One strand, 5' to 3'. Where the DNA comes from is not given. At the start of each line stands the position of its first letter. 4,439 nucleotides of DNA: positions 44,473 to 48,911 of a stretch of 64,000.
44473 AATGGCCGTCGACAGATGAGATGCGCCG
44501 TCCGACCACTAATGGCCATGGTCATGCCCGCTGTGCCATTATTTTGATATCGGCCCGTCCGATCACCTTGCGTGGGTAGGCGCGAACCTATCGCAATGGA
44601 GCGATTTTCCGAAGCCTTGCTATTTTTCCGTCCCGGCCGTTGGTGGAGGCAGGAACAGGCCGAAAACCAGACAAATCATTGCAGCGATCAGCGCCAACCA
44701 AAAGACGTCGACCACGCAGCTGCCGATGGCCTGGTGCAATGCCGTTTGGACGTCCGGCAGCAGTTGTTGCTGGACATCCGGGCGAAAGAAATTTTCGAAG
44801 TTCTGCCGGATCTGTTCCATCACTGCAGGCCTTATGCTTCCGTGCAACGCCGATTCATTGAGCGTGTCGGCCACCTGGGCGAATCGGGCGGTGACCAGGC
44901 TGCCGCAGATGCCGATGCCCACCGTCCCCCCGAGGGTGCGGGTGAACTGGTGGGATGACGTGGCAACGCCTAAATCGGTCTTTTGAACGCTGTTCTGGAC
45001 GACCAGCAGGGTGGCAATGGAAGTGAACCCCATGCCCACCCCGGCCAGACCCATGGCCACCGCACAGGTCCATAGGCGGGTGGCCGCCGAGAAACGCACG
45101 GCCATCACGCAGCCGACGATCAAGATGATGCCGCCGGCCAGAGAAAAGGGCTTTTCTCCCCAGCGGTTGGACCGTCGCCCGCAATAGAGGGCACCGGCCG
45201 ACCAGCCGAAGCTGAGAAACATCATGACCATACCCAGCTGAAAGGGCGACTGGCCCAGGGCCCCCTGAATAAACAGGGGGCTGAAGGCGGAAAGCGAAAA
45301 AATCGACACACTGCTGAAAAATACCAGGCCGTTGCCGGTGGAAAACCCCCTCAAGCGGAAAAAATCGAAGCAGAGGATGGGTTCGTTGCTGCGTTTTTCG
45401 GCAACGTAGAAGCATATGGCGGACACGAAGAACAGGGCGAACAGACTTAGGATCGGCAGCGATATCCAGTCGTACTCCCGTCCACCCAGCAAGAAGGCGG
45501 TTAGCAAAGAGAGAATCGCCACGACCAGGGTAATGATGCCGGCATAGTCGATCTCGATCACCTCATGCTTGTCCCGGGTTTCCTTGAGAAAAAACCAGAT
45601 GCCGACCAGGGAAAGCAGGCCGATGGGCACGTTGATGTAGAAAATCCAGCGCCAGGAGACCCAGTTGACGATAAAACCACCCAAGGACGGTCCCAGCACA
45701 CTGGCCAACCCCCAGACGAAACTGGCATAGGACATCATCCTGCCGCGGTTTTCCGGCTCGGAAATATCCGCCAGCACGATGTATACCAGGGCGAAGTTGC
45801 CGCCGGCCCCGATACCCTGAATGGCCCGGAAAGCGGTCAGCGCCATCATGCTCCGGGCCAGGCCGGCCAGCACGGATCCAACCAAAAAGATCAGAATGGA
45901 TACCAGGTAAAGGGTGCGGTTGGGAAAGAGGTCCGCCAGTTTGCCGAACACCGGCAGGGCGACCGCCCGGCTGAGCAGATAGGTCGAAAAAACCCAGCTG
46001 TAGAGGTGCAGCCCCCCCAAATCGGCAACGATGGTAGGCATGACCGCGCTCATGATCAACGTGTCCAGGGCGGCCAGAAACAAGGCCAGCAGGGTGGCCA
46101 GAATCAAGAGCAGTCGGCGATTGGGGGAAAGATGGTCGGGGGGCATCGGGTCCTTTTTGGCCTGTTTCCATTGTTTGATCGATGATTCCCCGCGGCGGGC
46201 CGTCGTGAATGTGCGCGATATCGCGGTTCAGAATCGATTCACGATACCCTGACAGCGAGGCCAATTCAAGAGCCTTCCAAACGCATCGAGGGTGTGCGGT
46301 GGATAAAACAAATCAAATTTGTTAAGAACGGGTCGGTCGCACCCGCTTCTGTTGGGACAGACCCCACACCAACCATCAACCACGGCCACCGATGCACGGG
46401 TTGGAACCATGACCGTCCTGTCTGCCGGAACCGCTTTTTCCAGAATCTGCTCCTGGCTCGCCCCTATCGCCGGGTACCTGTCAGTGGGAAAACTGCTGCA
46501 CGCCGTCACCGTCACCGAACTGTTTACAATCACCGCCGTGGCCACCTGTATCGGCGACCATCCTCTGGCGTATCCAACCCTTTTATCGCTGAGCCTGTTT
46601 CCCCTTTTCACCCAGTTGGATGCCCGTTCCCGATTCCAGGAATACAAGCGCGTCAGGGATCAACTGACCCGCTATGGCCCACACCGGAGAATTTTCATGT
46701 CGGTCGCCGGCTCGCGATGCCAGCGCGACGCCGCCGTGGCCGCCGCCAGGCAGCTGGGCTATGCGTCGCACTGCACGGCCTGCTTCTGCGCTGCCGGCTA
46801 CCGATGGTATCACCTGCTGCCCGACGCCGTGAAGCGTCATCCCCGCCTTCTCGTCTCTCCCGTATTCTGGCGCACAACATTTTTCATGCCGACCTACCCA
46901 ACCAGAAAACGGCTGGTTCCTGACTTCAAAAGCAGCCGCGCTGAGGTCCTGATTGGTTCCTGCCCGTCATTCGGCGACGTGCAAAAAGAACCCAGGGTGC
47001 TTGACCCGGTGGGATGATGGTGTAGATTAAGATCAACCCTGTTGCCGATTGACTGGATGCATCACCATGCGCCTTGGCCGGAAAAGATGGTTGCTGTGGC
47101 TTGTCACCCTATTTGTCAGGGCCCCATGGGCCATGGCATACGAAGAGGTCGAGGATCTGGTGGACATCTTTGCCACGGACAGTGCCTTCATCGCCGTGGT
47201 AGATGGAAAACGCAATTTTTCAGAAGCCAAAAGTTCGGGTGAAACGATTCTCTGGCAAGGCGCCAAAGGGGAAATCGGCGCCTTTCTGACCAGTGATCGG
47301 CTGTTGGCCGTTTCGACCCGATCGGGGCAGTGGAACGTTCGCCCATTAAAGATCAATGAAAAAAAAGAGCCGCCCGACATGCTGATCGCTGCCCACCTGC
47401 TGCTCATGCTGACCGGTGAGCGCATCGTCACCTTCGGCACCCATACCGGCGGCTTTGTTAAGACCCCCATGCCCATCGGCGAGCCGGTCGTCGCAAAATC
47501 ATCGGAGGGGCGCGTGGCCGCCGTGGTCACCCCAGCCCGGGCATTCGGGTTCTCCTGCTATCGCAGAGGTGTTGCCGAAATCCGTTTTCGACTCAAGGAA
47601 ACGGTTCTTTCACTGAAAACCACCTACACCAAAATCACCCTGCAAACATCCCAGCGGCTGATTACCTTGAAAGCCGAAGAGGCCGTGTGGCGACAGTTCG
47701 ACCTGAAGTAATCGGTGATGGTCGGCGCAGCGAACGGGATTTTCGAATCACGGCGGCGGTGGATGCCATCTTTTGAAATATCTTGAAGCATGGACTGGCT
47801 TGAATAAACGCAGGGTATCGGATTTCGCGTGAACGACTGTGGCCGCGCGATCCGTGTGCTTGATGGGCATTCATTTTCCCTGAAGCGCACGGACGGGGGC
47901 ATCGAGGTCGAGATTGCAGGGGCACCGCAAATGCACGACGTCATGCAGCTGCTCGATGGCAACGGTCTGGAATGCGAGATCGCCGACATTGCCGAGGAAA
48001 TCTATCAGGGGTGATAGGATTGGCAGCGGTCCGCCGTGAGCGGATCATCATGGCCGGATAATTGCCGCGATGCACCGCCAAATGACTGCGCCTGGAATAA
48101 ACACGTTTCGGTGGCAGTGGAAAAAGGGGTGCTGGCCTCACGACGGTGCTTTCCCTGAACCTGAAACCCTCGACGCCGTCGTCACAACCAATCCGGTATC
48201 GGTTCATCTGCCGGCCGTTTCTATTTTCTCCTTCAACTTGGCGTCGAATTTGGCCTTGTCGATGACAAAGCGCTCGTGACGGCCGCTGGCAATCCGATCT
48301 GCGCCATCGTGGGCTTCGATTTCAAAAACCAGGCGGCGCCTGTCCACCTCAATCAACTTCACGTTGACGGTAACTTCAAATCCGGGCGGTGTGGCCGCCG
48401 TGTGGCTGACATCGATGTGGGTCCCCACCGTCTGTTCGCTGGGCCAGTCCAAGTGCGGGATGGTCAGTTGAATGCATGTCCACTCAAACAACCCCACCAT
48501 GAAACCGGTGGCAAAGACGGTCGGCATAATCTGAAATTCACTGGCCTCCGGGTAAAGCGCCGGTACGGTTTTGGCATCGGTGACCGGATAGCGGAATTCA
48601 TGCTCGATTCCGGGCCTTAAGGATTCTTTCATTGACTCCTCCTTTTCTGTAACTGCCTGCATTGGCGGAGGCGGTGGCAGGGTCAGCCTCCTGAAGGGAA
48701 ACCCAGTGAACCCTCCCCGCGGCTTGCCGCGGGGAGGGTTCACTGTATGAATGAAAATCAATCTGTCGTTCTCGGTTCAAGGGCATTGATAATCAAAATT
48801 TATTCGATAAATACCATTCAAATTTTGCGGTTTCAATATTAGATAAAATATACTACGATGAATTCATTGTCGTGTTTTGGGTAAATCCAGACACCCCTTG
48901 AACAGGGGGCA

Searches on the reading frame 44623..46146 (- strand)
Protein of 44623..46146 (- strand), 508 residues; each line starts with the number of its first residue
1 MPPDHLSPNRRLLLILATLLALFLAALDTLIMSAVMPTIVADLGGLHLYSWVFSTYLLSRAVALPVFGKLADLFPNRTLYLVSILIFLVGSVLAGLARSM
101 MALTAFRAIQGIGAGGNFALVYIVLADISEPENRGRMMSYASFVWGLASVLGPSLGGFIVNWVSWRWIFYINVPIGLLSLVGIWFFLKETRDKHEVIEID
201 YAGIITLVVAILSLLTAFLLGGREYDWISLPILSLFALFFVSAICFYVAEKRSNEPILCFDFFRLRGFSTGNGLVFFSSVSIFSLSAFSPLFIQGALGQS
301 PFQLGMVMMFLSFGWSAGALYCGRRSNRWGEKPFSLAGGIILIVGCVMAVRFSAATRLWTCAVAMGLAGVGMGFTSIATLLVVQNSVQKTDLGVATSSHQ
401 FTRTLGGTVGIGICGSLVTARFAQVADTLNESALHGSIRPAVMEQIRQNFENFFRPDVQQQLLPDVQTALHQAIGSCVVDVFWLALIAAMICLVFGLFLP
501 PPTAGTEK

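Call 35: search_protein_families(library=ncbifam, proteins=[window:44623-46146:-])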
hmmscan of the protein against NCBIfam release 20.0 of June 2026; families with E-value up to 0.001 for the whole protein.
window:44623-46146:- (508 aa): 66 families (the best 25 are shown)
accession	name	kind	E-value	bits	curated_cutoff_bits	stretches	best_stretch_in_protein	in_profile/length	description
TIGR00711.1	efflux_EmrB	subfamily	1.6e-69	234.9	230.2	1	12-498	1-484/485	DHA2 family efflux MFS transporter permease subunit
NF000095.1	tet_MFS_OtrB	exception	6e-60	203.3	999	1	15-429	27-449/563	oxytetracycline resistance efflux MFS transporter OtrB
NF000009.1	tet_MFS_Tcr3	exception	3.5e-55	187.5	1000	1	16-419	33-443/512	tetracycline efflux MFS transporter Tcr3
NF040895.2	MFS_effux_SdrM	equivalog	5.5e-54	183.9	550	1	11-429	4-415/441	multidrug efflux MFS transporter SdrM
NF000391.1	EmrB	exception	4e-38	131.3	925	1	11-502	9-498/501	multidrug efflux MFS transporter permease subunit EmrB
NF007799.0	PRK10504.1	subfamily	5.3e-35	121.2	426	1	20-424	17-418/471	multidrug transporter subunit MdtD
NF000025.1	MFS_efflux_tcmA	exception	1e-32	113.6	999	1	15-429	28-443/538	tetracenomycin C efflux MFS transporter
TIGR00880.1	2_A_01_02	superfamily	2.1e-24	86.2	131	1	51-190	2-141/141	multidrug resistance protein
TIGR00710.1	efflux_Bcr_CflA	subfamily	1e-23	84.4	200.9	1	12-199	6-192/385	Bcr/CflA family efflux MFS transporter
NF000031.1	MFS_efflux_LmrA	exception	4.6e-23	81.7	850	1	10-416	29-435/484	lincomycin efflux MFS transporter Lmr(A)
NF040856.1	FexB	exception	5.5e-23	81.5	950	1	12-423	13-425/469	chloramphenicol/florfenicol efflux MFS transporter FexB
NF012185.0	tet_MFS_L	exception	1.4e-22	80.3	925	1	13-422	15-412/457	tetracycline efflux MFS transporter Tet(L)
NF000218.1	FexA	exception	1.4e-22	80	900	1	11-422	20-433/475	chloramphenicol/florfenicol efflux MFS transporter FexA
NF012175.1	tet_MFS_L_K_45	equivalog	2.4e-22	79.4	650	1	18-422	6-398/444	Tet(L)/Tet(K)/Tet(45) family tetracycline efflux MFS transporter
NF000060.1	MFS_efflux_LmrB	exception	6.2e-22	78.1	800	1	19-430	23-435/479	lincomycin efflux MFS transporter Lmr(B)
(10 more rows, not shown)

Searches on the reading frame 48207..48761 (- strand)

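Call 36: search_protein_families(library=ncbifam, proteins=[window:48207-48761:-])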
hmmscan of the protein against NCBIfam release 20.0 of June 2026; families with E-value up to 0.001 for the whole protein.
window:48207-48761:- (185 aa): 0 families

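Call 37: search_protein_families(library=pfam, proteins=[window:48207-48761:-], max_evalue=0.01)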
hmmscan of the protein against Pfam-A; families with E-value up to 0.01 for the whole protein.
window:48207-48761:- (185 aa): 2 families
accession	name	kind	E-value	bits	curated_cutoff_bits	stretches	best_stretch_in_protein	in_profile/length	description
PF22636.2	FlK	-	2e-30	105.4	27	1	77-169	11-102/103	Fluoroacetyl-CoA-specific thioesterase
PF03061.28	4HBT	-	0.0077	17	20.6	0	110-156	30-76/79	Thioesterase superfamily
